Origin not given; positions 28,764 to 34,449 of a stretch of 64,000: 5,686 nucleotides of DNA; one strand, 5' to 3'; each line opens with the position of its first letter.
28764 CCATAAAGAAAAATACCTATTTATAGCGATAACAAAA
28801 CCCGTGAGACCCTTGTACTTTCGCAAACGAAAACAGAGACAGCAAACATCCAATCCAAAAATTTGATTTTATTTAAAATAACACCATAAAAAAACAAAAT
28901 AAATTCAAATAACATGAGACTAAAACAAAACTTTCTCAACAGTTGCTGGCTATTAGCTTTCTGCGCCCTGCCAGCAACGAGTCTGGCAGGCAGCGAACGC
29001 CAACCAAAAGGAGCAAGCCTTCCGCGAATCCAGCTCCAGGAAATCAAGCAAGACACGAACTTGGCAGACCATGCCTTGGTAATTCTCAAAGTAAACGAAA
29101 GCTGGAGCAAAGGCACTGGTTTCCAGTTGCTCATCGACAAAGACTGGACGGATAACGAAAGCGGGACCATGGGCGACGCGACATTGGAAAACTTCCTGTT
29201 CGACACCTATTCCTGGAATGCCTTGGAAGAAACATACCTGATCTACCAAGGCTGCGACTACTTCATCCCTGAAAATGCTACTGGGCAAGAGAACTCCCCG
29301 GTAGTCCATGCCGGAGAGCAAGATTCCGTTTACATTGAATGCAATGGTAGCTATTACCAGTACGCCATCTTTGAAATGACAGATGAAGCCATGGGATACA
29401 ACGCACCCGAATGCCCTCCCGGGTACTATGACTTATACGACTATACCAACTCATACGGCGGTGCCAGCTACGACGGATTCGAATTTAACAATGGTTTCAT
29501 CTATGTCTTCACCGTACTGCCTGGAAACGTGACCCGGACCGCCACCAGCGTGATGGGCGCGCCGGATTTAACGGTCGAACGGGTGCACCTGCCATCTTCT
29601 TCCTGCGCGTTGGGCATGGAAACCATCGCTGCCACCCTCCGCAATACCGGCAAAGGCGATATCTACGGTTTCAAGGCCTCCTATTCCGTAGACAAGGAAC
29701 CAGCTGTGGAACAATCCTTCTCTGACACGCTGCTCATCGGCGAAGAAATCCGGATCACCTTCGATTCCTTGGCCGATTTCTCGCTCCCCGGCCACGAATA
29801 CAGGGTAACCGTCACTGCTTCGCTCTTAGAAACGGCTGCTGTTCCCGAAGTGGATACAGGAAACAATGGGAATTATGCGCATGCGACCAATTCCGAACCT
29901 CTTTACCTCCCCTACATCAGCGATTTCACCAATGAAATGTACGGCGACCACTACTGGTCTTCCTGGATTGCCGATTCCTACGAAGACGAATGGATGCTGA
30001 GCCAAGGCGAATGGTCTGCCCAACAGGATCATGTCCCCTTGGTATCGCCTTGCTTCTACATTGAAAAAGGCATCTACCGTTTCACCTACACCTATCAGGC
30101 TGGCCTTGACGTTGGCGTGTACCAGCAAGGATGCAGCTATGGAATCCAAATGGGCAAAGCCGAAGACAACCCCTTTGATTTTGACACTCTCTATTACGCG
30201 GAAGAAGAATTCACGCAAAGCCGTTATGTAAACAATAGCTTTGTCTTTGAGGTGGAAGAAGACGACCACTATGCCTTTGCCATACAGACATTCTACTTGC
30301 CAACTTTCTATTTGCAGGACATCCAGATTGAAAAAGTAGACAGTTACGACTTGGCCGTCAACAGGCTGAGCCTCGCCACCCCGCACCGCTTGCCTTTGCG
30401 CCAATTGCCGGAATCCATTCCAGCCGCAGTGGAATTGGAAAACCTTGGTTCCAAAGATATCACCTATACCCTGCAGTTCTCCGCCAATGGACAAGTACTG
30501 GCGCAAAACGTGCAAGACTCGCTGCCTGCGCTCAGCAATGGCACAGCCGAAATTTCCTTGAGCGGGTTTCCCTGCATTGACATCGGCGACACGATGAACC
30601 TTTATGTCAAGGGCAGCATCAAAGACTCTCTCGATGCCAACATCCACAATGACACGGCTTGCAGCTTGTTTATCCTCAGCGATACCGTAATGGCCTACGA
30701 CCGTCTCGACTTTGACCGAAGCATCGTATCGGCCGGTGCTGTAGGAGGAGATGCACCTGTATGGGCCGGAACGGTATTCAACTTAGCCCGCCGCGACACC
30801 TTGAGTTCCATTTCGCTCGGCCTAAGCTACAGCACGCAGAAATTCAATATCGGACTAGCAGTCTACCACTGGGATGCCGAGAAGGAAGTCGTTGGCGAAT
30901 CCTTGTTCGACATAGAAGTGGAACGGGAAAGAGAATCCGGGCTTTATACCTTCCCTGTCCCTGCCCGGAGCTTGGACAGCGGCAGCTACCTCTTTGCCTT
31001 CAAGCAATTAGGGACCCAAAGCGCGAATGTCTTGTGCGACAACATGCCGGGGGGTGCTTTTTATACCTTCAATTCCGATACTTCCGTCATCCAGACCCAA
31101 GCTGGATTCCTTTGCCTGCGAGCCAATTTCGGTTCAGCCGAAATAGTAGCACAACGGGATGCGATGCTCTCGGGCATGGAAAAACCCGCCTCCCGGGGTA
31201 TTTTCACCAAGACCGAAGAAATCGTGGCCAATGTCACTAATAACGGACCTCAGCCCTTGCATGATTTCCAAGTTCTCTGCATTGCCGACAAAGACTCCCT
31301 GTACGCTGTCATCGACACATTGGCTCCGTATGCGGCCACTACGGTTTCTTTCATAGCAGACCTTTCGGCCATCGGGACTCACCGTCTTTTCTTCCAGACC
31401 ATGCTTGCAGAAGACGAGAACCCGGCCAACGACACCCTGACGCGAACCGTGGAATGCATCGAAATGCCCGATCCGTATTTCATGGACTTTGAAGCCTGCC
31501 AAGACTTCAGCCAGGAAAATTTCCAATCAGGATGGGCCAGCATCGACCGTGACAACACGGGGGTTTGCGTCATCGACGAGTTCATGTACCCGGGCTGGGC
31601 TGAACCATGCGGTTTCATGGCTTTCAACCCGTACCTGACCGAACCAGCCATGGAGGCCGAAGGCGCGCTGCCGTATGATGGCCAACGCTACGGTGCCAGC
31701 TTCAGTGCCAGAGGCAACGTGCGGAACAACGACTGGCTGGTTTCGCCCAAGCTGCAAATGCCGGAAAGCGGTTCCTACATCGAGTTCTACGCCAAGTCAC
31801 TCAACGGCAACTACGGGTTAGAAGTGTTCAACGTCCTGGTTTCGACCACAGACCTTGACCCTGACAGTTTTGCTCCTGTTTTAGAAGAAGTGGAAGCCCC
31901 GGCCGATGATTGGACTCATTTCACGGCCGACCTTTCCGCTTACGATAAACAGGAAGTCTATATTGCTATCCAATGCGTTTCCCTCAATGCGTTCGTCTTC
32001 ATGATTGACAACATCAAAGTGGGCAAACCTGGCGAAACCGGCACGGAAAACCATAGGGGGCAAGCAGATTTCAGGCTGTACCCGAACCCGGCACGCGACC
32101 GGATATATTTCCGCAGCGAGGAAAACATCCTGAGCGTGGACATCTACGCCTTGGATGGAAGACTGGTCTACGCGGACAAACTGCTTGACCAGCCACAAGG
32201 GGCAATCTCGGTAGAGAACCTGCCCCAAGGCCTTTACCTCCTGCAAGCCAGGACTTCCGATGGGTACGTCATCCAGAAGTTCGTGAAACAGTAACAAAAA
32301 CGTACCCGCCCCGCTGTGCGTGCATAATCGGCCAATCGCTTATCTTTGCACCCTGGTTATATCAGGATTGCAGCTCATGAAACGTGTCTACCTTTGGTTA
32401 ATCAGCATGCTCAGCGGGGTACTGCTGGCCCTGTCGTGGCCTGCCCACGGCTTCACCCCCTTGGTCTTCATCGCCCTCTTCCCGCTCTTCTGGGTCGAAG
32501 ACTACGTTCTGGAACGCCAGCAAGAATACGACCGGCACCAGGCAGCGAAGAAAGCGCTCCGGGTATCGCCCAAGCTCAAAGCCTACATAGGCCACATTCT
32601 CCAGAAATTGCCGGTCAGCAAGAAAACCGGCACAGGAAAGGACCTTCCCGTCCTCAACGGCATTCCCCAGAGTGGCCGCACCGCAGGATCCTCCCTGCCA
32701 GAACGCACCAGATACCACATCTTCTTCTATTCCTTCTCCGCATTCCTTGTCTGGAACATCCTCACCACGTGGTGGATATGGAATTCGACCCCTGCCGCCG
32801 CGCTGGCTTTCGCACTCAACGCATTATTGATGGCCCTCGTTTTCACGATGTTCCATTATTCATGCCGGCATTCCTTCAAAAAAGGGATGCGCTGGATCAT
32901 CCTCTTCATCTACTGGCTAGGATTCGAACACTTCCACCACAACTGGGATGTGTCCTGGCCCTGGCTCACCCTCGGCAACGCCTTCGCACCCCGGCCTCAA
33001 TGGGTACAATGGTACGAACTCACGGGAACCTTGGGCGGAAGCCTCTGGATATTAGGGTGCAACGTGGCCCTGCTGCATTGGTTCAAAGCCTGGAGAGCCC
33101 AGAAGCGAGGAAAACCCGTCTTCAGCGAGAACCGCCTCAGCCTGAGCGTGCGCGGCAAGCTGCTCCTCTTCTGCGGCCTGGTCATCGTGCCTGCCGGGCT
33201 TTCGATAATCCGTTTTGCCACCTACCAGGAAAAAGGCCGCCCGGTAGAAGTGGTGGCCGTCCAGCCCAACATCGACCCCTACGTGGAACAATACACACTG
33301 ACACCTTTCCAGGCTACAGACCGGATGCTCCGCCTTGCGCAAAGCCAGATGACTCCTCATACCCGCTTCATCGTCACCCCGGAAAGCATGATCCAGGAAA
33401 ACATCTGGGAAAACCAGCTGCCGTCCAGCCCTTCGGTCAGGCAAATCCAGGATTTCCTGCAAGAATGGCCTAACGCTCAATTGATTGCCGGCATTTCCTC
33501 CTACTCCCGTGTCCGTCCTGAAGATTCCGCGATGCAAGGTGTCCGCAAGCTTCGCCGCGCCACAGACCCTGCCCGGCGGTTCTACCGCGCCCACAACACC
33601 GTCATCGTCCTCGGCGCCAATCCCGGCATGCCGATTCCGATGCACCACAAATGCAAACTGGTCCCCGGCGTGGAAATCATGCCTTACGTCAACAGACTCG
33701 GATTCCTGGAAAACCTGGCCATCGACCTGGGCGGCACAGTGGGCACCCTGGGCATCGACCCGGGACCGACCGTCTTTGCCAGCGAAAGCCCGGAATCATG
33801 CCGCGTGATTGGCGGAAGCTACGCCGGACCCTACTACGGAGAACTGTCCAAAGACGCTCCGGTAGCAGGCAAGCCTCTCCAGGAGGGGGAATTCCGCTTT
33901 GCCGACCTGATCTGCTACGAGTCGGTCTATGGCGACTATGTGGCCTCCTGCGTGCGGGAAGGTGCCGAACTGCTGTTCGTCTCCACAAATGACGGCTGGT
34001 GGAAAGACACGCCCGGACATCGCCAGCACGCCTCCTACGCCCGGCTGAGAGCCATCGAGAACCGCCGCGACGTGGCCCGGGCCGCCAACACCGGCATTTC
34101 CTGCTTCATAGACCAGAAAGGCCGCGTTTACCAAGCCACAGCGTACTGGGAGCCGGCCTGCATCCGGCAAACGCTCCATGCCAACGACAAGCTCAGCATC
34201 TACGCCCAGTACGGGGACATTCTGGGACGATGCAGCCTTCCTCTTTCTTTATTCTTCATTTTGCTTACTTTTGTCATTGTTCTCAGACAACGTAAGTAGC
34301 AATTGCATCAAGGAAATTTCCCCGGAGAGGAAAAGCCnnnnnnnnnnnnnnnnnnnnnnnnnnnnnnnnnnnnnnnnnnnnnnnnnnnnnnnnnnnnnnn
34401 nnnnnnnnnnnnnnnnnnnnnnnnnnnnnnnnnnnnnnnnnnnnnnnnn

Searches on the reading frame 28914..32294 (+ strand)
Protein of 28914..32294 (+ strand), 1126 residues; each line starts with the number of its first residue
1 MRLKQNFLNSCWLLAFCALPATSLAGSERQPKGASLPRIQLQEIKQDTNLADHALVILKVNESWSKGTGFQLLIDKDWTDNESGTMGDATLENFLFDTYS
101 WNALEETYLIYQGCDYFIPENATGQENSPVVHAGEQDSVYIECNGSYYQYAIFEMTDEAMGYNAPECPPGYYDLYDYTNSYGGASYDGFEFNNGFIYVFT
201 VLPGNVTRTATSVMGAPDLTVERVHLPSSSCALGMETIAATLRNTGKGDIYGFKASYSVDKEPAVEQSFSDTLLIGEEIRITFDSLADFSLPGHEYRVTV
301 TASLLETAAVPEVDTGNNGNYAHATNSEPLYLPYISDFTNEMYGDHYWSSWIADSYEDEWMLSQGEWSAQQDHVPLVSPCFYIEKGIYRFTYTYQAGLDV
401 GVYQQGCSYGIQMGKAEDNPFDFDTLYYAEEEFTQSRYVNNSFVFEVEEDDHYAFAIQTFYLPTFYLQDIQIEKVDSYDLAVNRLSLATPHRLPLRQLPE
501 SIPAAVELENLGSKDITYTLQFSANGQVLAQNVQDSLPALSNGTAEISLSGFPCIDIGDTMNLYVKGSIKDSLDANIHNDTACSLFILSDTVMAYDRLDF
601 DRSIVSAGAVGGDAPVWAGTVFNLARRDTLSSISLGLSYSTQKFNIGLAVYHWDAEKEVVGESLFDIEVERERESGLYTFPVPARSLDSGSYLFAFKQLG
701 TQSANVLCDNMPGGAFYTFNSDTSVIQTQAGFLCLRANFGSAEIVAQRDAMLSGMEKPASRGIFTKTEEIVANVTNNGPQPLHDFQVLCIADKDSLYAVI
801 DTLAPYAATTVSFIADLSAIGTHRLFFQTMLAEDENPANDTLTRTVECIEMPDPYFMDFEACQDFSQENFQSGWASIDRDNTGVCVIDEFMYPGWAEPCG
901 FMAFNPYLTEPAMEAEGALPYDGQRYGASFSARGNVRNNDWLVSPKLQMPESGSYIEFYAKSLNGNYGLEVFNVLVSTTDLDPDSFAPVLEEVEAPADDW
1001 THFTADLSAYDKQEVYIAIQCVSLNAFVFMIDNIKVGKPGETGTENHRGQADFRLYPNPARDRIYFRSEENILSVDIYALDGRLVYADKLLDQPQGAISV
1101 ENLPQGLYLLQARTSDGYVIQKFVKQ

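Call 66: search_protein_families(library=pfam, proteins=[window:28914-32294:+], max_evalue=0.001)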
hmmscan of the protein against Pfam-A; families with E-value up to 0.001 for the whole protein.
window:28914-32294:+ (1126 aa): 3 families
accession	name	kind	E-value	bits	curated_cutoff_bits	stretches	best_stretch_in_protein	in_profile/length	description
PF18962.6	Por_Secre_tail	-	2.8e-10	40.8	27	1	1055-1124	1-74/75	Secretion system C-terminal sorting domain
PF07705.17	CARDB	-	1.3e-09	38.6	22.7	1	216-319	1-98/101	CARDB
PF10365.15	DUF2436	-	5.6e-05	23.4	25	1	44-156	15-119/164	Domain of unknown function (DUF2436)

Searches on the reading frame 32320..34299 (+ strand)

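Call 66: search_protein_families(library=pfam, proteins=[window:32320-34299:+], max_evalue=0.001)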
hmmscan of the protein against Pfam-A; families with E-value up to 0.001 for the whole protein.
window:32320-34299:+ (659 aa): 2 families
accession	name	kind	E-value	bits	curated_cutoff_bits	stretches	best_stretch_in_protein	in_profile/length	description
PF20154.4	LNT_N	-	1.3e-20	74.7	27.1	1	131-249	36-158/159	Apolipoprotein N-acyltransferase N-terminal domain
PF00795.27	CN_hydrolase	-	3.9e-12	46.5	23.2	1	421-611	91-238/256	Carbon-nitrogen hydrolase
